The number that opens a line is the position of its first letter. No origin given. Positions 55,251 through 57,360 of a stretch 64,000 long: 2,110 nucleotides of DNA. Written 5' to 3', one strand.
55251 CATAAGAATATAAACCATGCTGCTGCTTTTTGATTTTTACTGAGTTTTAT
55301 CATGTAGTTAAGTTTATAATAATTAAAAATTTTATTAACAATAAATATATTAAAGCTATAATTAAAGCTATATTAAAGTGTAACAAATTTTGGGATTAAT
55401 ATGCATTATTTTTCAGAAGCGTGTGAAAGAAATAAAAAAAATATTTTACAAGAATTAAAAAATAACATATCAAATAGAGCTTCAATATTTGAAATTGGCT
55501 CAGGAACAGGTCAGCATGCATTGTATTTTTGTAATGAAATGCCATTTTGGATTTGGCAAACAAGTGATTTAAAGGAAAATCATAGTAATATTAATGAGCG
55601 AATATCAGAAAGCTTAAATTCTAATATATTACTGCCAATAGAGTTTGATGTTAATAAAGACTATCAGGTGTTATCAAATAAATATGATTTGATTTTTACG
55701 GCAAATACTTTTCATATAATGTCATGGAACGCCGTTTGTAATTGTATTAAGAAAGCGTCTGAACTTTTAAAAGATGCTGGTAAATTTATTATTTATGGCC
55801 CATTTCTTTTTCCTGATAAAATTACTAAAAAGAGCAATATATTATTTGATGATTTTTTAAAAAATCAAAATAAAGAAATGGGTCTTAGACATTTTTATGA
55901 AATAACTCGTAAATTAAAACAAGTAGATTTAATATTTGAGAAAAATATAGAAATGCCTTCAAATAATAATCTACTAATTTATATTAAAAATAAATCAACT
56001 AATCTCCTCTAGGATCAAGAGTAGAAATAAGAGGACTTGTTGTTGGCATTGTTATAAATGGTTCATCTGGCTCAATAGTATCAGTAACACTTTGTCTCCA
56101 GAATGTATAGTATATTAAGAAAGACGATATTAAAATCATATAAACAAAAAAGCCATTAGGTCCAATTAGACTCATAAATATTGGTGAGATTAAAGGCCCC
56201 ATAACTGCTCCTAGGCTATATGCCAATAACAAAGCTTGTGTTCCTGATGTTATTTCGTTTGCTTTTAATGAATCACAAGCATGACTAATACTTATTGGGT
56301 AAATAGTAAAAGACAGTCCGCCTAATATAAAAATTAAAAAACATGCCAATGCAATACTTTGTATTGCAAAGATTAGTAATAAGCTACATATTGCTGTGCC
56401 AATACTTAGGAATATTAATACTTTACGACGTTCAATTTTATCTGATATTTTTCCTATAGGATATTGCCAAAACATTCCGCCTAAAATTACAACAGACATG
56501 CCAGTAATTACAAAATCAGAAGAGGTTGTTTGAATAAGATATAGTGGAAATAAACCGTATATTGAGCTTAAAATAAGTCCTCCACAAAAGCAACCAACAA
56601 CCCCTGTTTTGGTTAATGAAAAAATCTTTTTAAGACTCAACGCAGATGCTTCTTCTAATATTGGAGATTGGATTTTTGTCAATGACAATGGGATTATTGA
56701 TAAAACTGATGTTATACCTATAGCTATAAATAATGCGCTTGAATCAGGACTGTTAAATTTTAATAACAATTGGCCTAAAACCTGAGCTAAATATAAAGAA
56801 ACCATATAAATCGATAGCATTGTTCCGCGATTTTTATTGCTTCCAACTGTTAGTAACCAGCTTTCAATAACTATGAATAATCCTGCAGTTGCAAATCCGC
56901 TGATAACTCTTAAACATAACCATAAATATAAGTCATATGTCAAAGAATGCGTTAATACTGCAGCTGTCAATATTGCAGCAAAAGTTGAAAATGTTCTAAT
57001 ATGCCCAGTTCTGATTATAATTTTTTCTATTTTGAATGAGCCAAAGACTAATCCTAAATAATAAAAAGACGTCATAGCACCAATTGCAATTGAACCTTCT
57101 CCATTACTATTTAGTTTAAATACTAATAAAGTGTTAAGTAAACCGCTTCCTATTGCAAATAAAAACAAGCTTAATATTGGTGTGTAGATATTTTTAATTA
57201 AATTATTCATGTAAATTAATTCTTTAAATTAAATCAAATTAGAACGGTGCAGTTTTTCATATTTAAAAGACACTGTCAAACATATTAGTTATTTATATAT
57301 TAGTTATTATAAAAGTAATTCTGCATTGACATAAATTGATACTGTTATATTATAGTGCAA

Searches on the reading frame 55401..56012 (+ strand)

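Call 24: search_protein_families(library=pfam, proteins=[window:55401-56012:+], max_evalue=0.001)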
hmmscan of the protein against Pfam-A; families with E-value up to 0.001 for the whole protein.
window:55401-56012:+ (203 aa): 3 families
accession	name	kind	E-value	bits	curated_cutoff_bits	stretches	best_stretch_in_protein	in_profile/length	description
PF06080.18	DUF938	-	7.7e-51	173.2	27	1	4-195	3-201/202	Protein of unknown function (DUF938)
PF13649.12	Methyltransf_25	-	5.8e-06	27.4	27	1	29-127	1-97/97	Methyltransferase domain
PF08242.18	Methyltransf_12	-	2.5e-05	25.4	30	1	31-129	2-98/98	Methyltransferase domain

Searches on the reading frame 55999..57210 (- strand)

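Call 24: search_protein_families(library=pfam, proteins=[window:55999-57210:-], max_evalue=0.001)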
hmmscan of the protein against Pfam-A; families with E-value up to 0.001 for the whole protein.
window:55999-57210:- (403 aa): 3 families
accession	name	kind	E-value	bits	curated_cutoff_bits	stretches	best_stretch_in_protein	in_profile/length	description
PF07690.21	MFS_1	-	4.1e-37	128.3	33.4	2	13-339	3-347/347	Major Facilitator Superfamily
PF00083.30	Sugar_tr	-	5.2e-06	26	22.3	1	39-173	44-183/452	Sugar (and other) transporter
PF05977.19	MFS_3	-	0.00015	20.8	27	1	246-385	59-203/524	Transmembrane secretion effector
